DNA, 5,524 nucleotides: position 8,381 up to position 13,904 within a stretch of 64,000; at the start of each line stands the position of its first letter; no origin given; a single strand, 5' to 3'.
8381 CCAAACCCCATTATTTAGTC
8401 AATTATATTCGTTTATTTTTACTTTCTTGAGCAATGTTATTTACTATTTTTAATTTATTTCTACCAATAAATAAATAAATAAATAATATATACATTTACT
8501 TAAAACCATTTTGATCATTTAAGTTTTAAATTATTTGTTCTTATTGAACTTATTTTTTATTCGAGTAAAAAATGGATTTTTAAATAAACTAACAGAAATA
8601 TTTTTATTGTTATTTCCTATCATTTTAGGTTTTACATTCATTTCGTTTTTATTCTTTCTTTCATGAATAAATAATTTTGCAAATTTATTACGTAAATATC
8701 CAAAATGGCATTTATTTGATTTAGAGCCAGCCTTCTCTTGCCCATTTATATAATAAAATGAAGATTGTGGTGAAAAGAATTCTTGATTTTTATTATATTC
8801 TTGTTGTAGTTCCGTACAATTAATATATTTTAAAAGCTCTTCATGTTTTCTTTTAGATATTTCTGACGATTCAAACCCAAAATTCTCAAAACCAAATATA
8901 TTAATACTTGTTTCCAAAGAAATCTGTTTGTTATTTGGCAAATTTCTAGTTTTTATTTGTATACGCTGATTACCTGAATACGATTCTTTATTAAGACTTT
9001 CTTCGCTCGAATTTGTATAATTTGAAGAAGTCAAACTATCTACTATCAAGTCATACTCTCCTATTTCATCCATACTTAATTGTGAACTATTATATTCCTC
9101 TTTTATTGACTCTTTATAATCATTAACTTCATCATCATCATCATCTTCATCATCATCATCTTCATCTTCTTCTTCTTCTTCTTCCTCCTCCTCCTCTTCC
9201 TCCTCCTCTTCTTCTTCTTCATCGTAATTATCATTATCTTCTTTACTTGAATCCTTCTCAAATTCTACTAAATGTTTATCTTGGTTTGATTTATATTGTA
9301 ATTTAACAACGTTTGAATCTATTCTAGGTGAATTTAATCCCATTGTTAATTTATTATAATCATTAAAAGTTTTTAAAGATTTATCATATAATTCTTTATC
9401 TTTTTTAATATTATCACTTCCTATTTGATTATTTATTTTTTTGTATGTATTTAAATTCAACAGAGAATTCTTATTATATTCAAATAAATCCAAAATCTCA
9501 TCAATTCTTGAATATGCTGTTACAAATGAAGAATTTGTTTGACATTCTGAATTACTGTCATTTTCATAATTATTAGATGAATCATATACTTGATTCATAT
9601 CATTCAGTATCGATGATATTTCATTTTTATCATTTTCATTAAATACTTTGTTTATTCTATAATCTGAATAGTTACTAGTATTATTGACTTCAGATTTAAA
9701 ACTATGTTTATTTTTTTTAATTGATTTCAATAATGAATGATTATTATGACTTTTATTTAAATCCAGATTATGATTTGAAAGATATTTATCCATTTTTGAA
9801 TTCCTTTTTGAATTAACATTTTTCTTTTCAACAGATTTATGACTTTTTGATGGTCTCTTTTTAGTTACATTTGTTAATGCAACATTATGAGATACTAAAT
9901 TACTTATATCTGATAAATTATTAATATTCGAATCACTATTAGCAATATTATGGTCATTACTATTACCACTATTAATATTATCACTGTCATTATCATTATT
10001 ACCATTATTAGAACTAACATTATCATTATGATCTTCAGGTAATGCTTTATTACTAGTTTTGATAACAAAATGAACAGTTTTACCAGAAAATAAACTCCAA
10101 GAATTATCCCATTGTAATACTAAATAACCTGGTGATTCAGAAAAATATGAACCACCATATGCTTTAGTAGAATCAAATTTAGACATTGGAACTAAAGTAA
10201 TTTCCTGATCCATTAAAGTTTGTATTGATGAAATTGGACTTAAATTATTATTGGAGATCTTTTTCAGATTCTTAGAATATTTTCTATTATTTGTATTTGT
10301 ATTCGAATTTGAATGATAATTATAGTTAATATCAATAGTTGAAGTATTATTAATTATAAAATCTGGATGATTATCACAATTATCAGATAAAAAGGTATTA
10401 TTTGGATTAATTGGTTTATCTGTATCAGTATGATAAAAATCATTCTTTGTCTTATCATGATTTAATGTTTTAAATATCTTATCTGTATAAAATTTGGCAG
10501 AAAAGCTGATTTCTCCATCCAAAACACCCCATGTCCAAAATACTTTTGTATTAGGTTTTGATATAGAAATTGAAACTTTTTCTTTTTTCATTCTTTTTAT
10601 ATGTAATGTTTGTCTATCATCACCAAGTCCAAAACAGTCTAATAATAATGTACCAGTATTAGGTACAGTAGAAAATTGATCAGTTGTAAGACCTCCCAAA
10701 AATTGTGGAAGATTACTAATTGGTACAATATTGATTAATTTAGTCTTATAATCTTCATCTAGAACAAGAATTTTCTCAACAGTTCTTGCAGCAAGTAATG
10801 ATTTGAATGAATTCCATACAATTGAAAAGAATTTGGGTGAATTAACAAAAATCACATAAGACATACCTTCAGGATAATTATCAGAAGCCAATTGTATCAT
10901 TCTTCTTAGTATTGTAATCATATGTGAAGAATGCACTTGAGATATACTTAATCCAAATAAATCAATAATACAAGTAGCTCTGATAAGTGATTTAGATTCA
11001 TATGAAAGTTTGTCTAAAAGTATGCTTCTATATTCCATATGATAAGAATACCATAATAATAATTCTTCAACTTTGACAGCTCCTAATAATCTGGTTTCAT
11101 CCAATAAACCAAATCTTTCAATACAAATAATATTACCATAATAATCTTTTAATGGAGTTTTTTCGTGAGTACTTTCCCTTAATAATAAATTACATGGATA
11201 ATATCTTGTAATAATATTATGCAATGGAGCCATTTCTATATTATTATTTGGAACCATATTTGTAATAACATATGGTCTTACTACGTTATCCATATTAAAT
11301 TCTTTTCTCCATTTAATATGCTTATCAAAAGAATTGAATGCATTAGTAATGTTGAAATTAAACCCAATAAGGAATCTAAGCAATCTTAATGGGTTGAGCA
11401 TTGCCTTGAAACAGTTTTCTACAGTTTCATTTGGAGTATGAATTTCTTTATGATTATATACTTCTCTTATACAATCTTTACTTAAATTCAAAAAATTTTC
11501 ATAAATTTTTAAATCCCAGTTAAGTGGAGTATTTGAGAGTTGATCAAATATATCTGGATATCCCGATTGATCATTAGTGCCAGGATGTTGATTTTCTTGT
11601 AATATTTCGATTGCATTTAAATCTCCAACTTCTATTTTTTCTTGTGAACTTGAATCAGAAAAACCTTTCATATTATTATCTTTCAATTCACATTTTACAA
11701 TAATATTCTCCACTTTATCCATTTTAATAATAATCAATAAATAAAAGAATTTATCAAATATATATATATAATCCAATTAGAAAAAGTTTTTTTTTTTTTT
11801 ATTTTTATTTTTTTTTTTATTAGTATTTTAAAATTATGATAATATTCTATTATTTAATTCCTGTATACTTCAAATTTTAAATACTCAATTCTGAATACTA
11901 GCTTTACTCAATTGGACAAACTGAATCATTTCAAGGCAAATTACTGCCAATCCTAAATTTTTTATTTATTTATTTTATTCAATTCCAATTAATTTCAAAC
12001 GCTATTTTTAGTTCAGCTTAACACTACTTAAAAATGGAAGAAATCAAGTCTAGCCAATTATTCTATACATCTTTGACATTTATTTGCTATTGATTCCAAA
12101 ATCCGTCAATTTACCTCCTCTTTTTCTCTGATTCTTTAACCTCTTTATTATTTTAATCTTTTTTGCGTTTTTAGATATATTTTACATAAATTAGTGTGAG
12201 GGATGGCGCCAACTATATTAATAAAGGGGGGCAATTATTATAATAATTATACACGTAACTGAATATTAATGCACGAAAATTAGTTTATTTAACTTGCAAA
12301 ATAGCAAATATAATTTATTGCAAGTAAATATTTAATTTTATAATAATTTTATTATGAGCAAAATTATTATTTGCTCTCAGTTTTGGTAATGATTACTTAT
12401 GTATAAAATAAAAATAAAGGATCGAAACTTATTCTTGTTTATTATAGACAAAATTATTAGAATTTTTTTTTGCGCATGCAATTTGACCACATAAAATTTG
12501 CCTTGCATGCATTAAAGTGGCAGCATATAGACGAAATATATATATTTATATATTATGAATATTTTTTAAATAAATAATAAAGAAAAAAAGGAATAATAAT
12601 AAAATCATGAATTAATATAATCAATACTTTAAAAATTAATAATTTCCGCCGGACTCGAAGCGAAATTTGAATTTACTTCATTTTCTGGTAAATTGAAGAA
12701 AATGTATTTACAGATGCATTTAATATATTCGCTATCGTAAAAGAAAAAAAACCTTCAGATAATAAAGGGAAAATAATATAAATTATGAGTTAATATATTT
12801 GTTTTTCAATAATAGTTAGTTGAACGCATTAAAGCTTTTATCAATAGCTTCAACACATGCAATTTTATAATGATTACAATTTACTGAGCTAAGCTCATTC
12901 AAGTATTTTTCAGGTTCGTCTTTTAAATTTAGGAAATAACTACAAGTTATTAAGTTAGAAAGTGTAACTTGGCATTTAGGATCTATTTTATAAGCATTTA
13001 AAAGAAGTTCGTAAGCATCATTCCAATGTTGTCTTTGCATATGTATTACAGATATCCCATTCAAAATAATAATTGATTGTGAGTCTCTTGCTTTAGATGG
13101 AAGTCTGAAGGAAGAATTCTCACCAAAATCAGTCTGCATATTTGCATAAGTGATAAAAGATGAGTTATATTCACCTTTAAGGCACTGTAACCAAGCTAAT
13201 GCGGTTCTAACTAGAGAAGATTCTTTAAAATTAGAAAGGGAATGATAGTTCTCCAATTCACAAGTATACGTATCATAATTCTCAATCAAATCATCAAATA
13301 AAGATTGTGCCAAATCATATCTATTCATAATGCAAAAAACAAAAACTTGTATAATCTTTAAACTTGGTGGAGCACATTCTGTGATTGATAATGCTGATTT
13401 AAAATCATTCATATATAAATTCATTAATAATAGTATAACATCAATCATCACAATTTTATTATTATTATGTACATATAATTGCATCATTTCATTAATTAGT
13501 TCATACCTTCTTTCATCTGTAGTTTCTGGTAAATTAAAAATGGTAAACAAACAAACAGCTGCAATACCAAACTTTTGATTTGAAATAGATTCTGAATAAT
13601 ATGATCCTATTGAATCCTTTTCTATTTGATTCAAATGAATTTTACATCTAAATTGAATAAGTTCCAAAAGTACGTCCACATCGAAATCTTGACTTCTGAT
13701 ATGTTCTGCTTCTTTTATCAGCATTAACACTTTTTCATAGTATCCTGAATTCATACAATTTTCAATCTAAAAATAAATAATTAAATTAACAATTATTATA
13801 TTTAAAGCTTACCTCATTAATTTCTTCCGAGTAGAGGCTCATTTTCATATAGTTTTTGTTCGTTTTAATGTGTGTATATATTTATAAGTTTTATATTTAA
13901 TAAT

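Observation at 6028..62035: Palindromic GGCGCC (E2F-like) boxes mark almost every 5' intergenic region and are shared by seven head-to-head gene pairs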

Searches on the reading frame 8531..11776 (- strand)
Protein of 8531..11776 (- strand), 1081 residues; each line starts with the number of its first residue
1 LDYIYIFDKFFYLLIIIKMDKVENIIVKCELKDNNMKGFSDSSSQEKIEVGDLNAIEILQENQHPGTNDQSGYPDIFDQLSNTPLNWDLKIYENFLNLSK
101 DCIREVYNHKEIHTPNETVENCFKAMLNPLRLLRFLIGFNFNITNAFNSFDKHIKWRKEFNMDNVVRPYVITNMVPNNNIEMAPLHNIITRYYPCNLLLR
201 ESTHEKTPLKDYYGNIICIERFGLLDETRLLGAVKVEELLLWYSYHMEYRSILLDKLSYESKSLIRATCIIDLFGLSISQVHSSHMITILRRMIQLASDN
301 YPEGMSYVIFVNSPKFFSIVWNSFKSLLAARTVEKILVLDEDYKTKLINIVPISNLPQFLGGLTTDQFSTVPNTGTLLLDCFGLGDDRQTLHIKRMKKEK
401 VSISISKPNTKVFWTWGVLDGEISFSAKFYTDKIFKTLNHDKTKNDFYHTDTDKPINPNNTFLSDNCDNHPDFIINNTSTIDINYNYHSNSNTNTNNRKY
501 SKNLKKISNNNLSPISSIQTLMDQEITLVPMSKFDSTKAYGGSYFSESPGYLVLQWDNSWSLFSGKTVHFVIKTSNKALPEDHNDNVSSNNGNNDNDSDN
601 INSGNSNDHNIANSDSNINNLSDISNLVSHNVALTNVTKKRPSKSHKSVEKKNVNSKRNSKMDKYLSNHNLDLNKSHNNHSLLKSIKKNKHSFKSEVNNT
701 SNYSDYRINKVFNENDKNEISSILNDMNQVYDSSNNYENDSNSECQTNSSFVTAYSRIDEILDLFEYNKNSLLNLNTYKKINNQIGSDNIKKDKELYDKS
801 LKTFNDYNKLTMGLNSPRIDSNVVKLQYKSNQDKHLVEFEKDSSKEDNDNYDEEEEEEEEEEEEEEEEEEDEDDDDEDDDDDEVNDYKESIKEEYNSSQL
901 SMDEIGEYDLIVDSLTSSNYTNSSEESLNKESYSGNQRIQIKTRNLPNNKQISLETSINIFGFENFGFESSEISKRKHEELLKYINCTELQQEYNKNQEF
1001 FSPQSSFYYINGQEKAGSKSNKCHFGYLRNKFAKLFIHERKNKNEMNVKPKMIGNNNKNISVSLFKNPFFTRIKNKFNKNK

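Call 8: search_protein_families(library=pfam, proteins=[window:8531-11776:-], max_evalue=0.001)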
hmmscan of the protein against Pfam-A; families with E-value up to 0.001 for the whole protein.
window:8531-11776:- (1081 aa): 1 family
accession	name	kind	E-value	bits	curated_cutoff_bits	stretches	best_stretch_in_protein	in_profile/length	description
PF00650.25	CRAL_TRIO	-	3.8e-23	82.5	22.6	1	210-362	11-153/153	CRAL/TRIO domain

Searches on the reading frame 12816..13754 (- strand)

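Call 8: search_protein_families(library=pfam, proteins=[window:12816-13754:-], max_evalue=0.001)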
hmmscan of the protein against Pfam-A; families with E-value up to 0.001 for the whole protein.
window:12816-13754:- (312 aa): 1 family
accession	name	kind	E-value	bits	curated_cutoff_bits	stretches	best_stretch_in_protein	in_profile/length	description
PF04733.20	Coatomer_E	-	6.2e-13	49.3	21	1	12-309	20-283/290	Coatomer epsilon subunit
